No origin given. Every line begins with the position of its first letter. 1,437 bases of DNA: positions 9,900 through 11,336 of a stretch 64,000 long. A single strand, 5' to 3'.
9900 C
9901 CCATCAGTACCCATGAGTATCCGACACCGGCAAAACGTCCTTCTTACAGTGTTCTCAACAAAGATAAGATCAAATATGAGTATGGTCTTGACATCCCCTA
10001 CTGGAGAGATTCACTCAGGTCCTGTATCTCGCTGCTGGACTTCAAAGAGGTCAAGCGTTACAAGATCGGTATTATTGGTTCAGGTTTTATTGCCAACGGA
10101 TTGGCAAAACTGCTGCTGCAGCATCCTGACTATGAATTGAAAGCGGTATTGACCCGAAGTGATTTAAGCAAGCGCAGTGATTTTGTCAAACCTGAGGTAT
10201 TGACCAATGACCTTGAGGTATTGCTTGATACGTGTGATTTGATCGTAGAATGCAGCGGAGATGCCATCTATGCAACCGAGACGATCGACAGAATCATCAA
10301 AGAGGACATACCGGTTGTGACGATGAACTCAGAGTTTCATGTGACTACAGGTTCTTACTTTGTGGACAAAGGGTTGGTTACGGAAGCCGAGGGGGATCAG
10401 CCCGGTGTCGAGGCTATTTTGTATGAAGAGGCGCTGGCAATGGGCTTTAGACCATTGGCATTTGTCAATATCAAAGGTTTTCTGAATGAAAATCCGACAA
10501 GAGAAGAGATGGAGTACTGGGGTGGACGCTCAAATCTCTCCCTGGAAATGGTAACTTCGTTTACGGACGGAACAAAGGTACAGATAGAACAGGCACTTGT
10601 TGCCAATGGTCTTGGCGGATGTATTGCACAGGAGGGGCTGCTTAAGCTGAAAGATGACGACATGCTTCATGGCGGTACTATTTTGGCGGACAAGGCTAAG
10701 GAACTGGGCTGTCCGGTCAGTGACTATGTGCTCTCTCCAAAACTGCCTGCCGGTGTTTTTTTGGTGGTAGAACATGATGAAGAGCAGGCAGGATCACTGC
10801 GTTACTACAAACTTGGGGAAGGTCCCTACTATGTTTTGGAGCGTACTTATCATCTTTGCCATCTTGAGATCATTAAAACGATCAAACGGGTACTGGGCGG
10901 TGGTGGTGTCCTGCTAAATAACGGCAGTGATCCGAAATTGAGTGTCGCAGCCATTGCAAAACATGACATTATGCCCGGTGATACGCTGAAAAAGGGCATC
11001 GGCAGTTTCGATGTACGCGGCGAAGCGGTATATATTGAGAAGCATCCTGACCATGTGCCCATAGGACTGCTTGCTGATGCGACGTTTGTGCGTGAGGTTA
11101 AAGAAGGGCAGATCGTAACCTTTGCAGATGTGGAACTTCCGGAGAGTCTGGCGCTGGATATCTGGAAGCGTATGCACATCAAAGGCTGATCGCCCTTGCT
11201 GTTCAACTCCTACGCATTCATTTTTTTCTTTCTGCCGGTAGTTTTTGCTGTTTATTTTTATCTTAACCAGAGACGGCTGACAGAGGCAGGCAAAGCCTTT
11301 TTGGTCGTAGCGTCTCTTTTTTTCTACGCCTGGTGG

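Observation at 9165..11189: RmlD fused to a COG4091-like NAD-binding + SAF-domain protein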

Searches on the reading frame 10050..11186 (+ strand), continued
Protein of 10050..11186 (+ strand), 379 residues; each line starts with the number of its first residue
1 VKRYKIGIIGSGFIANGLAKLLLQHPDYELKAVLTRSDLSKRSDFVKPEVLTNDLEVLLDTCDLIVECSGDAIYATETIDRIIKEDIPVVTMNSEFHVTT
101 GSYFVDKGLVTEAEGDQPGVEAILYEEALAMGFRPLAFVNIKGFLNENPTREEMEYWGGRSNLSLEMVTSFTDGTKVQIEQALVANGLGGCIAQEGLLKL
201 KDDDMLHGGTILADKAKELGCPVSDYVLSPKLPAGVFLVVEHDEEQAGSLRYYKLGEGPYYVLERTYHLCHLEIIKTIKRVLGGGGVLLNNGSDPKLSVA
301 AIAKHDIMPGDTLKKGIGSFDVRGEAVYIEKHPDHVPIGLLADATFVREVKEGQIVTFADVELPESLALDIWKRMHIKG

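Call 77: search_protein_families(library=pfam, proteins=[L041:6876-7349:+, L041:7359-8330:+, L041:8297-9154:+, L041:9269-9985:+, L041:9995-11125:+, L041:11140-11637:+, L041:12122-13219:+, L041:5220-6722:-], max_evalue=0.00001)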
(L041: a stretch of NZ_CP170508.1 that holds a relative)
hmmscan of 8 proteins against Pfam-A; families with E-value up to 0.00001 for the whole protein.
L041:6876-7349:+ (158 aa): 2 families
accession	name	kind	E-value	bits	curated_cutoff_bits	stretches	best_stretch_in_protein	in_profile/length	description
PF00908.23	dTDP_sugar_isom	-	2.6e-17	63.5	27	1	3-149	2-152/168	dTDP-4-dehydrorhamnose 3,5-epimerase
PF14667.12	Polysacc_synt_C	-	2.4e-13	50.6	28.7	1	18-136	3-111/111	Polysaccharide biosynthesis C-terminal domain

L041:7359-8330:+ (324 aa): 7 families
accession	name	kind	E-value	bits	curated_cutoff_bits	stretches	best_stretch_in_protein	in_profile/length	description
PF16363.11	GDP_Man_Dehyd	-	3e-83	280.5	27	1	5-303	1-330/332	GDP-mannose 4,6 dehydratase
PF01370.27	Epimerase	-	2.6e-69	233.7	20.9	1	5-242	2-240/240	NAD dependent epimerase/dehydratase family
PF02719.21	Polysacc_synt_2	-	1.5e-22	80.6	20.2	1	4-275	1-266/293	Polysaccharide biosynthesis protein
PF01073.25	3Beta_HSD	-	4.1e-19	69.1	22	1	5-219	1-218/280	3-beta hydroxysteroid dehydrogenase/isomerase family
PF04321.23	RmlD_sub_bind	-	1.4e-18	67.5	27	1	2-181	1-152/287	RmlD substrate binding domain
PF07993.18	NAD_binding_4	-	8.5e-15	55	20.1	1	6-179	1-206/258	Male sterility protein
PF13460.12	NAD_binding_10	-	1.1e-10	42.2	27.2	1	8-141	1-112/184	NAD(P)H-binding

L041:8297-9154:+ (286 aa): 4 families
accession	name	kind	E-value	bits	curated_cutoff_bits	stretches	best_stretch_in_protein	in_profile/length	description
PF04321.23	RmlD_sub_bind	-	4.3e-70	236.5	27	1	25-283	2-284/287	RmlD substrate binding domain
PF01370.27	Epimerase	-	3.5e-15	56.5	20.9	1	51-187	46-196/240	NAD dependent epimerase/dehydratase family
PF16363.11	GDP_Man_Dehyd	-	2.1e-09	37.7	27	1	51-171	57-186/332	GDP-mannose 4,6 dehydratase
PF02719.21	Polysacc_synt_2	-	7.9e-07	29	20.2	1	55-153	63-149/293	Polysaccharide biosynthesis protein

L041:9269-9985:+ (239 aa): 2 families
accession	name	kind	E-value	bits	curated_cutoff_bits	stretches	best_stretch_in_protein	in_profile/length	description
PF00483.29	NTP_transferase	-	2.1e-55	188.4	21.2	1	2-231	1-243/245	Nucleotidyl transferase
PF12804.13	NTP_transf_3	-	1.1e-11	45.6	27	1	3-111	1-98/160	MobA-like NTP transferase domain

L041:9995-11125:+ (377 aa): 2 families
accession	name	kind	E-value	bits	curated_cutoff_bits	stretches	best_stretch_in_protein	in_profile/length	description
PF21135.2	DRL_cat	-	8.6e-34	117.4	27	1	116-275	1-164/164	Oxidoreductase DRL, catalytic domain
PF03447.22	NAD_binding_3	-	3.6e-09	37.8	24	1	11-97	1-92/116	Homoserine dehydrogenase, NAD binding domain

L041:11140-11637:+ (166 aa): 0 families

L041:12122-13219:+ (366 aa): 0 families

L041:5220-6722:- (500 aa): 3 families
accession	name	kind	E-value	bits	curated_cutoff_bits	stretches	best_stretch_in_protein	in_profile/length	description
PF00682.25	HMGL-like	-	8.8e-79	265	29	1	9-264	2-260/260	HMGL-like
PF08502.15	LeuA_dimer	-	7.2e-33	113.7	24.9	1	359-492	1-131/131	LeuA allosteric (dimerisation) domain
PF22617.1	HCS_D2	-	3.4e-27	95.1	27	1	278-357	1-81/82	Homocitrate synthase post-HMGL domain-like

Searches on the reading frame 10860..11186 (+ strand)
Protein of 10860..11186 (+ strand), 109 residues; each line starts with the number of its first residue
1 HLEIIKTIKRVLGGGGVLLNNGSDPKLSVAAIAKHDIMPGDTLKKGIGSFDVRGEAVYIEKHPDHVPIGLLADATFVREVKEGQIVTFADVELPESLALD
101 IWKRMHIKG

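Call 7: search_protein_families(library=pfam, proteins=[window:10860-11186:+], max_evalue=10)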
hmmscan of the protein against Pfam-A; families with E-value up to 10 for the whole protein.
window:10860-11186:+ (109 aa): 1 family
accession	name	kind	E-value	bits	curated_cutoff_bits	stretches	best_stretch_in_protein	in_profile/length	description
PF08666.17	SAF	-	0.0045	17.9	21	1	31-92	4-63/63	SAF domain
